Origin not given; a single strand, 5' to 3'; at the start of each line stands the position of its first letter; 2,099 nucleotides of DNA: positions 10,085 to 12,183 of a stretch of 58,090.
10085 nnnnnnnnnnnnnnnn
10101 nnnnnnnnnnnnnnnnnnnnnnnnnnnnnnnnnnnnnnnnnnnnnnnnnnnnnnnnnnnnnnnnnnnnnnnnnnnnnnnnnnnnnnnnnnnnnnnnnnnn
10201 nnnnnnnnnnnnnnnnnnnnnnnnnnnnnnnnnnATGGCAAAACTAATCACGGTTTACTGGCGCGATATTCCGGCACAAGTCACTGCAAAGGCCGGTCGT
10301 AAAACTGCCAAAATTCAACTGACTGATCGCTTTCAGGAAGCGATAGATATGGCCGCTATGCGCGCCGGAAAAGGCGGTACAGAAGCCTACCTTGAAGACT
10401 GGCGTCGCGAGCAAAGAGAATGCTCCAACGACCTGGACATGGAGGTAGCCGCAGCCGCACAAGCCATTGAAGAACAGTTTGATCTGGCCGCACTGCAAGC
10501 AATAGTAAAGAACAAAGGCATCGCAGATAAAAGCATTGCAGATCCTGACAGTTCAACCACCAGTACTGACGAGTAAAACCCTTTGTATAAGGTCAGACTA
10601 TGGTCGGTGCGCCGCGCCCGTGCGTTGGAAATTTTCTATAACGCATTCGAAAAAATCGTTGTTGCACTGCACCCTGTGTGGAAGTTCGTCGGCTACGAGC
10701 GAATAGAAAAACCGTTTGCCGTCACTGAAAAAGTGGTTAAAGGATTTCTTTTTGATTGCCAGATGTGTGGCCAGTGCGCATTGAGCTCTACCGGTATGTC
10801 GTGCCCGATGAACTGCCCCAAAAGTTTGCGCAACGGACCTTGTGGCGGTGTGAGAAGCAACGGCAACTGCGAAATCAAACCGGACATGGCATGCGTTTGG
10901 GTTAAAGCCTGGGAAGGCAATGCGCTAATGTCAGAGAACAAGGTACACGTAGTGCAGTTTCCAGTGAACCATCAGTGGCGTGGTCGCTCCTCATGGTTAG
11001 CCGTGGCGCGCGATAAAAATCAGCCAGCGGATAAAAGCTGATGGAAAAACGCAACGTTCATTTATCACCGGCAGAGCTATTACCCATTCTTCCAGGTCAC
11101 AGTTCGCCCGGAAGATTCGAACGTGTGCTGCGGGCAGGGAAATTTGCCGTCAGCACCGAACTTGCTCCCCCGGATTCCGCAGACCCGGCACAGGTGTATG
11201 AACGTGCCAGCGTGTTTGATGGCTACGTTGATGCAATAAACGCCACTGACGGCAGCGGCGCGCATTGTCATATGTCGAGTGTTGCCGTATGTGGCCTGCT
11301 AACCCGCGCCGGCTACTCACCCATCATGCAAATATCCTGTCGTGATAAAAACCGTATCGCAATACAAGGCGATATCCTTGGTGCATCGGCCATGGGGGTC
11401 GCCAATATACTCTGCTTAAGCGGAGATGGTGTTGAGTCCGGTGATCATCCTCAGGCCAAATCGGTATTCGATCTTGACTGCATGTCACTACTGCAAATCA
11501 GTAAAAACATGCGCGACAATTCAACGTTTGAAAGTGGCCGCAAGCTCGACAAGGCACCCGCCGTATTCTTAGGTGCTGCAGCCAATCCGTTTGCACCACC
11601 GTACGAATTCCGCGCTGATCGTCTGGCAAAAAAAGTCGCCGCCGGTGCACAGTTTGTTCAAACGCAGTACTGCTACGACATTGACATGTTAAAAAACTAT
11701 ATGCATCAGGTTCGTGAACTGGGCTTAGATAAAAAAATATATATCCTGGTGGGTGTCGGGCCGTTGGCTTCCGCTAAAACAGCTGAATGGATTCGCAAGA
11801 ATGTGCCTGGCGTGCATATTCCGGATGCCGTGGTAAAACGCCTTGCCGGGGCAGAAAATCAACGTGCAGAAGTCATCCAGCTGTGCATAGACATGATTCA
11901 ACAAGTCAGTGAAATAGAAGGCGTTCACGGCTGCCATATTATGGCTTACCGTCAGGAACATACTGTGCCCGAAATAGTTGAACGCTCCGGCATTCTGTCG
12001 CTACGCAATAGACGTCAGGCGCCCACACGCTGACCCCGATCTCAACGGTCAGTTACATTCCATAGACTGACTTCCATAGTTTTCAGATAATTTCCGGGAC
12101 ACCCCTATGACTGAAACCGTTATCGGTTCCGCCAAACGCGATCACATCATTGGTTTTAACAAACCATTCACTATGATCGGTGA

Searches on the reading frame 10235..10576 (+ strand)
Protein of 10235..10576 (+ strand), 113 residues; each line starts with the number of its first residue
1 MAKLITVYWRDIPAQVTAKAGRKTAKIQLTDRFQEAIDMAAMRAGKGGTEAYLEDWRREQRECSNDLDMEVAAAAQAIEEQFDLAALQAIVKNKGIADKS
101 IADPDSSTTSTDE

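Call 3: search_protein_families(library=pfam, proteins=[window:10235-10576:+], max_evalue=0.01)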
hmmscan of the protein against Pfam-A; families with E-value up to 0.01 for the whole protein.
window:10235-10576:+ (113 aa): 1 family
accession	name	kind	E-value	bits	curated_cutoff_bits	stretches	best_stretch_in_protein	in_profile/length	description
PF13769.11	Virulence_fact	-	2.3e-19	69.9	25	1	7-91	1-81/81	Virulence factor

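Call 4: search_protein_families(library=ncbifam, proteins=[window:10235-10576:+], max_evalue=0.01)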
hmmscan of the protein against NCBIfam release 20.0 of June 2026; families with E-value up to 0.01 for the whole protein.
window:10235-10576:+ (113 aa): 0 families

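Call 32: search_solved_structures(query=window:10235-10576:+, max_evalue=1)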
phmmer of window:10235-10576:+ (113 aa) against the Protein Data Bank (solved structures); distinct sequences matched with E-value up to 1: 2.
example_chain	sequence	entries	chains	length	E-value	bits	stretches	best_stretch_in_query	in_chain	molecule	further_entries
8bcz_A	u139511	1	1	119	0.37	14.5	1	8-57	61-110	BA.2-36 heavy chain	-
8bbo_H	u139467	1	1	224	0.88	13.3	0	8-58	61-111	IGH@ protein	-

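Call 49: find_homologous_proteins(query=window:10235-10576:+)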
Query window:10235-10576:+ (113 aa): 2638 proteins with E <= 0.001 among 2659 candidates; the best 120 are listed.
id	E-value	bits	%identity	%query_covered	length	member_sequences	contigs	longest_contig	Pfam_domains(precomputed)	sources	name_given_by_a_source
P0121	1.3e-56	207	92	100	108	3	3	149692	PF13769.12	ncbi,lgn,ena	-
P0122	4.4e-50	186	92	86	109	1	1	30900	PF13769.12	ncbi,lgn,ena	-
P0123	1.7e-45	171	82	87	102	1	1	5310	PF13769.12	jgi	-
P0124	2.8e-45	171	84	87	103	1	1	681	PF13769.12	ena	-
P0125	5.0e-45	170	80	90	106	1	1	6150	PF13769.12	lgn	-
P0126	5.7e-45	170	84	86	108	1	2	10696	PF13769.12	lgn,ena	-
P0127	7.5e-45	169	84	87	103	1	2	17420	PF13769.12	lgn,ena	-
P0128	1.6e-44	168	79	90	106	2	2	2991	PF13769.12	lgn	-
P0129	1.6e-44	168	79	93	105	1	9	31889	PF13769.12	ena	-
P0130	1.8e-44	168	79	90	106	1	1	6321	PF13769.12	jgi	-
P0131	2.0e-44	168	82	86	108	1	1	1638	PF13769.12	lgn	-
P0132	2.4e-44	168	83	87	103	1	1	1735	PF13769.12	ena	-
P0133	2.8e-44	167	85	86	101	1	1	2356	PF13769.12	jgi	-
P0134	3.3e-44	167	83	87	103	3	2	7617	PF13769.12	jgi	-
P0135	4.9e-44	167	80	87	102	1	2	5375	PF13769.12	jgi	-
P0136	5.3e-44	166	82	85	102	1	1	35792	PF13769.12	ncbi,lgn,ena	-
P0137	5.3e-44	166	79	91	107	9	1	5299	PF13769.12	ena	-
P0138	7.1e-44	166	82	86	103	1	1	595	PF13769.12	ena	-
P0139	1.8e-43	165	80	87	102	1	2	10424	PF13769.12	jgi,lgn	-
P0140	1.9e-43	165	82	87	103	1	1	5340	PF13769.12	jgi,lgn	-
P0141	3.7e-43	164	75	95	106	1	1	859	PF13769.12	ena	-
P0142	4.3e-43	164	80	87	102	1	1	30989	PF13769.12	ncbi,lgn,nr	ncbi:hypothetical protein AB833_15250 [Chromatiales bacterium (ex Bugula neritina AB1)]|nr:hypotheti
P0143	1.1e-42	162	79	88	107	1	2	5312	PF13769.12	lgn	-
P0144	2.5e-42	161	80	84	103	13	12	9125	PF13769.12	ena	-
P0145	5.1e-42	160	78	88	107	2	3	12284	PF13769.12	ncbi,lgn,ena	-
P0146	5.9e-42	160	75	94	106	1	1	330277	PF13769.12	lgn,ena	-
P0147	9.5e-42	159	80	87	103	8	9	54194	PF13769.12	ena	-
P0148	9.7e-42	159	77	88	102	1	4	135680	PF13769.12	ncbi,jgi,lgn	-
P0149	1.4e-41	159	81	87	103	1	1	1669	PF13769.12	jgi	-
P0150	2.5e-41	158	79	85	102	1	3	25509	PF13769.12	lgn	-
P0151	3.1e-41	158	77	87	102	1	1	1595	PF13769.12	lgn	-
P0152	2.9e-40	154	76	88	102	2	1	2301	PF13769.12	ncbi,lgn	ncbi:MAG: virulence factor [Pseudomonadota bacterium]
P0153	2.9e-40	154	76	87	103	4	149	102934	PF13769.12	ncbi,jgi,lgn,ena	-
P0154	3.2e-40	154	77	87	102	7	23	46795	PF13769.12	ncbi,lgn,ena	-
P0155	3.8e-40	154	77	85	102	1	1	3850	PF13769.12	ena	-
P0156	5.3e-40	154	71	95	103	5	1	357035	PF13769.12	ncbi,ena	-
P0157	8.3e-40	153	68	100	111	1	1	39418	PF13769.12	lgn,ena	-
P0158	1.1e-39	153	66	100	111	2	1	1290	PF13769.12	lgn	-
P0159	1.6e-39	152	74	87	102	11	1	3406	PF13769.12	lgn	-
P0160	2.1e-39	152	74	88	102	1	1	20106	PF13769.12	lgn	-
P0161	4.5e-39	151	74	87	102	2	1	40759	PF13769.12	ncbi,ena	-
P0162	4.7e-39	151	77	84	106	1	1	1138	PF13769.12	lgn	-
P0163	2.0e-38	149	70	94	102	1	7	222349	PF13769.12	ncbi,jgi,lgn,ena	jgi:hypothetical protein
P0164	2.1e-38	148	77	84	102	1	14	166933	PF13769.12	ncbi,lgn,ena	-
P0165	2.3e-38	148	77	84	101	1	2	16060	PF13769.12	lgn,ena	-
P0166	3.1e-38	148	76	84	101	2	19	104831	PF13769.12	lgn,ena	-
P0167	3.4e-38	148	74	85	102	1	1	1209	PF13769.12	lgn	-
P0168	4.5e-38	147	77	84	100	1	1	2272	PF13769.12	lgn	-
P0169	5.4e-38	147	77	84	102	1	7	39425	PF13769.12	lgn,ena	-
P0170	5.6e-38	147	77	84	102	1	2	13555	PF13769.12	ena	-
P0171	5.9e-38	147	77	84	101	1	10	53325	PF13769.12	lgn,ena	-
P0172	1.2e-37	146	76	84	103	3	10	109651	PF13769.12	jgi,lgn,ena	jgi:hypothetical protein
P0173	1.5e-37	146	75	84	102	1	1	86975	PF13769.12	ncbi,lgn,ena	-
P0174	2.6e-37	145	74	85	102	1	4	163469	PF13769.12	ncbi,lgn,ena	-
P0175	3.5e-37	145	74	85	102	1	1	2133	PF13769.12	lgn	-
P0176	4.0e-37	144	76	84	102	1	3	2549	PF13769.12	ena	-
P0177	4.3e-37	144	72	85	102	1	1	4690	PF13769.12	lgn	-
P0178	4.4e-37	144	76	84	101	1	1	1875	PF13769.12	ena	-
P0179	4.8e-37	144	72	88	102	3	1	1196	PF13769.12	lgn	-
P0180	5.2e-37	144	76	84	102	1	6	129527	PF13769.12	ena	-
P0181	7.5e-37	143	67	91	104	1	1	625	PF13769.12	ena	-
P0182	1.1e-36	143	76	84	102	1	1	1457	PF13769.12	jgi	-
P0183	1.4e-36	143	69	88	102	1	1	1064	PF13769.12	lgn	-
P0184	1.5e-36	143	71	87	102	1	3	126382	PF13769.12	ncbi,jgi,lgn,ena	jgi:hypothetical protein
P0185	2.0e-36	142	73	88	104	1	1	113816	PF13769.12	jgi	-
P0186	2.3e-36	142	75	84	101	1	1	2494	PF13769.12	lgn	-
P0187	2.4e-36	142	69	88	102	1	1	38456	PF13769.12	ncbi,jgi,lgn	-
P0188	3.3e-36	141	68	88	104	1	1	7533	PF13769.12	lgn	-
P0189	1.4e-35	139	70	86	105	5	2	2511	PF13769.12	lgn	-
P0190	2.2e-35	139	71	88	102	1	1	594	PF13769.12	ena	-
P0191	3.1e-35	138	65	96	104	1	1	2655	PF13769.12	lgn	-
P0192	4.6e-35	138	73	84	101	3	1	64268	PF13769.12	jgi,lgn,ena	jgi:hypothetical protein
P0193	8.1e-35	137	71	88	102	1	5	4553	PF13769.12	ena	-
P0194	1.2e-34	136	66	88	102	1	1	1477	PF13769.12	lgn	-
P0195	1.5e-34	136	69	85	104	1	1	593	PF13769.12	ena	-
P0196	3.4e-34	135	60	98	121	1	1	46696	PF13769.12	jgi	-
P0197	6.0e-34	134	67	85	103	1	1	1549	PF13769.12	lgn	-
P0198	1.0e-33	133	63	91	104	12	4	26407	PF13769.12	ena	-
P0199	1.0e-33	133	70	88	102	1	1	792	PF13769.12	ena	-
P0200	2.4e-33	132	62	91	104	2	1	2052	PF13769.12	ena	-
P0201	3.4e-33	132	66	86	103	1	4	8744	PF13769.12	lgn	-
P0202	6.0e-33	131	62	91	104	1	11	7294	PF13769.12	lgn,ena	-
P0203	8.1e-33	131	65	86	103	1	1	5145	PF13769.12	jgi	jgi:hypothetical protein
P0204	9.4e-33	130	66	86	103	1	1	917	PF13769.12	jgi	jgi:hypothetical protein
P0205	1.3e-32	130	65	86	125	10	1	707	PF13769.12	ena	-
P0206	1.4e-32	130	65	86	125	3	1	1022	PF13769.12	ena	-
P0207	1.4e-32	130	65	86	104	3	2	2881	PF13769.12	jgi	-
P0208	1.6e-32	130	63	87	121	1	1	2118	PF13769.12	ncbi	-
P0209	1.7e-32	130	64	84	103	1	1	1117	PF13769.12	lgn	-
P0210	1.8e-32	129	62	90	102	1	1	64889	PF13769.12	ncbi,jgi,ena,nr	ncbi:MAG: virulence factor [Gammaproteobacteria bacterium]|nr:virulence factor [Gammaproteobacteria 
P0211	2.2e-32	129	64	84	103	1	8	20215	PF13769.12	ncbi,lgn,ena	-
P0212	2.5e-32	129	61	91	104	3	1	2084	PF13769.12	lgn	-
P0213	2.5e-32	129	66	86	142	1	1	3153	PF13769.12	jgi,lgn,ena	jgi:hypothetical protein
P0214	3.6e-32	128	60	91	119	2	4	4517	PF13769.12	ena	-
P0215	4.3e-32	128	60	91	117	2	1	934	PF13769.12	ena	-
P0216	4.3e-32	128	67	85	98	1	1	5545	PF13769.12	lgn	-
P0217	4.6e-32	128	64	85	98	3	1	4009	PF13769.12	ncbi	-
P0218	5.1e-32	128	62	87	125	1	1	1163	PF13769.12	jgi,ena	-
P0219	5.6e-32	128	64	88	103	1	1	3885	PF13769.12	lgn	-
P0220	6.7e-32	128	60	87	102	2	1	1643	PF13769.12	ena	-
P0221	6.8e-32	128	57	98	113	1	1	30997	PF13769.12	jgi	-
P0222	6.8e-32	128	64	86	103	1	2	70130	PF13769.12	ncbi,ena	-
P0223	7.1e-32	128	64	86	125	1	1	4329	PF13769.12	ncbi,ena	-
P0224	8.4e-32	127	65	86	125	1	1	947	PF13769.12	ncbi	-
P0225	8.6e-32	127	60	93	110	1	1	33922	PF13769.12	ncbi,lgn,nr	ncbi:MAG TPA: virulence factor [Candidatus Competibacteraceae bacterium]|nr:virulence factor [Candid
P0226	8.7e-32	127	61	90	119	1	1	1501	PF13769.12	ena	-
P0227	1.0e-31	127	57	98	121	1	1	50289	PF13769.12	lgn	-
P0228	1.1e-31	127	64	86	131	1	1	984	PF13769.12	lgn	-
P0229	1.5e-31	126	63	85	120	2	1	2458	PF13769.12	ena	-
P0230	1.5e-31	126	63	86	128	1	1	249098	PF13769.12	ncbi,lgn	-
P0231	1.7e-31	126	64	86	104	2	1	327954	PF13769.12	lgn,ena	-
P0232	1.8e-31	126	63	86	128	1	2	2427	PF13769.12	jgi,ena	-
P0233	1.8e-31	126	60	91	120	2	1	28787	PF13769.12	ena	-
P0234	2.0e-31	126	65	86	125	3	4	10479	PF13769.12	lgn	-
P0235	2.2e-31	126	62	86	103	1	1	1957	PF13769.12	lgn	-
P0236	2.3e-31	126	63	86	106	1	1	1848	PF13769.12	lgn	-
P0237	2.3e-31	126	64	85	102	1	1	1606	PF13769.12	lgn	-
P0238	2.4e-31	126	64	86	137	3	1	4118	PF13769.12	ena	-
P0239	2.5e-31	126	53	99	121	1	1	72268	PF13769.12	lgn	-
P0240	2.6e-31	126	54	100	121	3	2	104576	PF13769.12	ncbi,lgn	ncbi:MAG: virulence factor [Granulosicoccus sp.]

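Call 56: predict_structure(alignment_id=A1)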
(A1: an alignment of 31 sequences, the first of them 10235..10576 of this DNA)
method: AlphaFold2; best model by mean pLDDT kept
length: 113 residues; sequences in the alignment: 31
mean_pLDDT: 82.9   pTM: 0.70
mean pLDDT of the five models: 82.9, 77.5, 77.4, 76.9, 75.4
residues with pLDDT >= 90: 57; 70-90: 35; 50-70: 7; < 50: 14
segments of 3 or more residues with pLDDT < 50: 100-113
pLDDT, mean of each block of 10 residues (from residue 1): 92 94 93 91 75 85 93 93 87 77 45 41
secondary structure, 60 per line:
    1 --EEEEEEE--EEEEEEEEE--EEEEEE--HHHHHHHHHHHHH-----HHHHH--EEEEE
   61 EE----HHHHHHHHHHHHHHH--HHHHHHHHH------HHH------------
elements in order: E3-9 E12-20 E23-28 H31-43 H49-53 E56-62 H67-81 H84-92

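Call 58: fold_search(model_id=the predicted structure, library=pdb)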
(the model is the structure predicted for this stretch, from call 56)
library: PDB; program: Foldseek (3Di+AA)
matches with E <= 10: 777; with E <= 0.001: 0
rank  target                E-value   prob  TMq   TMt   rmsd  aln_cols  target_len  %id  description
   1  9fpy_I                4.2e-01  0.06  0.19  0.05  15.8       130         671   14  Structure of the complete Vaccinia DNA-dependent RNA polymerase complex assembly intermediate 3 (released 2025-06-25)
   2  4v3d_B                5.4e-01  0.06  0.13  0.10  11.7        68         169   19  The CIDRa domain from HB3var03 PfEMP1 bound to endothelial protein C receptor (released 2014-12-17)
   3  3r5x_C                5.8e-01  0.18  0.29  0.13  12.7       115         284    9  Crystal Structure of D-alanine--D-Alanine Ligase from Bacillus anthracis complexed with ATP (released 2011-04-06)
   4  3r5x_B                5.8e-01  0.12  0.25  0.13  12.2       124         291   10  Crystal Structure of D-alanine--D-Alanine Ligase from Bacillus anthracis complexed with ATP (released 2011-04-06)
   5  4zqi_A                7.5e-01  0.13  0.23  0.10   9.9        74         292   15  Crystal structure of Apo D-alanine-D-alanine ligase(DDL) from Yersinia pestis (released 2016-01-13)
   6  4v3d_D                7.5e-01  0.04  0.13  0.10  11.6        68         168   19  The CIDRa domain from HB3var03 PfEMP1 bound to endothelial protein C receptor (released 2014-12-17)
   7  7drn_D                7.9e-01  0.25  0.28  0.12   7.6        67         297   10  Structure of ATP-grasp ligase PsnB complexed with precursor peptide PsnA2 and AMPPNP (released 2021-09-08)
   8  4v3e_B                8.5e-01  0.04  0.13  0.10  11.6        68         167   19  The CIDRa domain from IT4var07 PfEMP1 bound to endothelial protein C receptor (released 2014-12-17)
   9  8qz0_V                8.5e-01  0.02  0.14  0.05  18.2       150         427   11  SWR1-hexasome-dimer complex (released 2024-10-02)
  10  5av7_A                9.0e-01  0.35  0.28  0.23   5.2        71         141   11  Crystal structure of Calsepa lectin in complex with bisected glycan (released 2016-04-27)
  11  5bpf_A                9.0e-01  0.15  0.26  0.11   9.8        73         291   14  Crystal structure of ADP complexed D-alanine-D-alanine ligase(DDL) from Yersinia pestis (released 2016-03-02)
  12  1lqv_A                9.0e-01  0.05  0.12  0.09  12.0        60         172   20  Crystal structure of the Endothelial protein C receptor with phospholipid in the groove in complex with Gla domain of  (released 2002-06-19)
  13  9bgk_E                9.0e-01  0.02  0.15  0.04  31.4       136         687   12  Structure of V.cholera DdmDE (2D:1E) in complex with DNA (released 2024-10-23)
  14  5lq4_A                9.6e-01  0.06  0.17  0.05  13.4        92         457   16  The Structure of ThcOx, the First Oxidase Protein from the Cyanobactin Pathways (released 2016-11-09)
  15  7okt_A                9.6e-01  0.04  0.13  0.09  11.9        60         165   15  X-ray structure of soluble EPCR in C2221 space group (released 2022-04-27)
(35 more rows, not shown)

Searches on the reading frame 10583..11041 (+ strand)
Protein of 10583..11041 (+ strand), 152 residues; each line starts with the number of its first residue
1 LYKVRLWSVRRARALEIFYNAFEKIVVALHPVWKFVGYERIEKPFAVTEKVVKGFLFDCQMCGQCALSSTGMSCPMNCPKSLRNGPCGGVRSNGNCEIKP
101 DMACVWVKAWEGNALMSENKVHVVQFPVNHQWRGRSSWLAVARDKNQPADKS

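Call 3: search_protein_families(library=pfam, proteins=[window:10583-11041:+], max_evalue=0.01)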
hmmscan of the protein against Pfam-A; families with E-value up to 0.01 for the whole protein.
window:10583-11041:+ (152 aa): 1 family
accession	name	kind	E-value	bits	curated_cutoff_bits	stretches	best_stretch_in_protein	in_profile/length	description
PF12225.13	DUF5981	-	7.9e-26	90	23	1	39-120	2-83/95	Methylene-tetrahydrofolate reductase C terminal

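Call 4: search_protein_families(library=ncbifam, proteins=[window:10583-11041:+], max_evalue=0.01)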
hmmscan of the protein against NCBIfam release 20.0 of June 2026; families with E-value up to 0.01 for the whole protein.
window:10583-11041:+ (152 aa): 0 families

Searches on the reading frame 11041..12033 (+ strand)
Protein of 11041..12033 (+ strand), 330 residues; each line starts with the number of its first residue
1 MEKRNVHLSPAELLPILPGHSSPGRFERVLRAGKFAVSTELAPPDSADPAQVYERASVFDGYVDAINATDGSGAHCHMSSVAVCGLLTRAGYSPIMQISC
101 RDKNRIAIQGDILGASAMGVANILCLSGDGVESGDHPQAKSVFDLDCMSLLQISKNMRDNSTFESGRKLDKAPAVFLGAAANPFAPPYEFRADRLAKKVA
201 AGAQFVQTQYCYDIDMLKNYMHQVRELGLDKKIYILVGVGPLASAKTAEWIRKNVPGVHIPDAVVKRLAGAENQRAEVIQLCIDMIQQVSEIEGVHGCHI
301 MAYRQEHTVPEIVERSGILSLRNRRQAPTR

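Call 3: search_protein_families(library=pfam, proteins=[window:11041-12033:+], max_evalue=0.01)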
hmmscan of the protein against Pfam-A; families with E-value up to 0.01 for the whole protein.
window:11041-12033:+ (330 aa): 1 family
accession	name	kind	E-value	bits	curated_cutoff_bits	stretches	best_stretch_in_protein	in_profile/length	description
PF02219.23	MTHFR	-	1.8e-37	129.7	24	1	26-317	2-287/287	Methylenetetrahydrofolate reductase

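Call 4: search_protein_families(library=ncbifam, proteins=[window:11041-12033:+], max_evalue=0.01)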
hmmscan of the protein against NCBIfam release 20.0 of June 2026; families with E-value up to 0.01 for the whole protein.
window:11041-12033:+ (330 aa): 4 families
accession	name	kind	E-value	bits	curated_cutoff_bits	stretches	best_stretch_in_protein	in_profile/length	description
NF006396.0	PRK08645.1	equivalog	1.2e-60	205.3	453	1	25-302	313-587/611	bifunctional homocysteine S-methyltransferase/methylenetetrahydrofolate reductase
TIGR00677.1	fadh2_euk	equivalog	2.4e-18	66.5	310.05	1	67-320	34-279/281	methylenetetrahydrofolate reductase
TIGR00676.1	fadh2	equivalog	6.7e-18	65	293.7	1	38-314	2-272/275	methylenetetrahydrofolate reductase [NAD(P)H]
NF006950.0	PRK09432.1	equivalog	3.8e-06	26.4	382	1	194-304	168-278/296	methylenetetrahydrofolate reductase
